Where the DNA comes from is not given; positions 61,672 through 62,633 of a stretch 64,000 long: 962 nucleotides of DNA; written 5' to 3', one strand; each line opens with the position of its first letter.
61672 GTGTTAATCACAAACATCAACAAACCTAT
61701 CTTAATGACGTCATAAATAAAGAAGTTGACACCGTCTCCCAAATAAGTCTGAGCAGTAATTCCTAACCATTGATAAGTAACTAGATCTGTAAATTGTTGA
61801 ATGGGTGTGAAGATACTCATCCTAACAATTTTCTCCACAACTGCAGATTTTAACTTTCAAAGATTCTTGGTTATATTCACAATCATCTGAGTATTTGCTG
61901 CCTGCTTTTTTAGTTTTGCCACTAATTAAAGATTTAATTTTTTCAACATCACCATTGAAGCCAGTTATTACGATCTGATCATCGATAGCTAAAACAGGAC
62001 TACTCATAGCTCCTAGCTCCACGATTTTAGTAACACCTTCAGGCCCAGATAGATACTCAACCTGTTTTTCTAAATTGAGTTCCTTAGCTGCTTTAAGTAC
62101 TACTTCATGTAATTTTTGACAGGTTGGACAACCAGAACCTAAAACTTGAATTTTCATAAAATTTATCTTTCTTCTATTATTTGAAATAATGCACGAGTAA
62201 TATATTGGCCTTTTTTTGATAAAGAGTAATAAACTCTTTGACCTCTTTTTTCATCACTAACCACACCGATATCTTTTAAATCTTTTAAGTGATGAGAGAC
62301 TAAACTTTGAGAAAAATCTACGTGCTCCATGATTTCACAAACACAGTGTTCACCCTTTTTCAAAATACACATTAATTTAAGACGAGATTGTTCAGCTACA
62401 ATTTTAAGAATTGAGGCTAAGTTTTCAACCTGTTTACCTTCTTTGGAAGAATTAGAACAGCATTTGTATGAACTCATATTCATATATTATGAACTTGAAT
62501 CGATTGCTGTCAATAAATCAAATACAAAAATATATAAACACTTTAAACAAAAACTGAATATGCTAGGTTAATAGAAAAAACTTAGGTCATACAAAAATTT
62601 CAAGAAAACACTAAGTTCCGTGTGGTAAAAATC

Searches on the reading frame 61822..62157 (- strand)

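Call 70: search_protein_families(library=pfam, proteins=[window:61822-62157:-], max_evalue=0.001)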
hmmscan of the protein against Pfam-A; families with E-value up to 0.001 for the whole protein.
window:61822-62157:- (111 aa): 1 family
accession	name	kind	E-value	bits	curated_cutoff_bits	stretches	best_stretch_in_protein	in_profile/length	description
PF13192.12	Thioredoxin_3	-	1.1e-15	57.9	24.8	1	1-78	1-75/76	Thioredoxin domain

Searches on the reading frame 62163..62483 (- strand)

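Call 70: search_protein_families(library=pfam, proteins=[window:62163-62483:-], max_evalue=0.001)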
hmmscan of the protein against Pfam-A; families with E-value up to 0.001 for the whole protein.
window:62163-62483:- (106 aa): 6 families
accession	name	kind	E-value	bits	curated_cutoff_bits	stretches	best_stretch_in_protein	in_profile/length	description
PF01022.26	HTH_5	-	1.1e-17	64.1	22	1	32-76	2-46/47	Bacterial regulatory protein, arsR family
PF01638.23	HxlR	-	0.00011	22.4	20.8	1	34-102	7-79/91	HxlR-like helix-turn-helix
PF14947.12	HTH_45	-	0.00013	22.3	25.5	1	40-104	14-74/77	Winged helix-turn-helix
PF07848.18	PaaX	-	0.00014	22.4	24.8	1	50-92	28-70/70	PaaX-like protein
PF22665.2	DUF6293_C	-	0.00081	20.2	27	1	58-98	60-100/101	DUF6293 C-terminal winged helix domain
PF01978.25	TrmB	-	0.00081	19.6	25.6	0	40-87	17-64/68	Sugar-specific transcriptional regulator TrmB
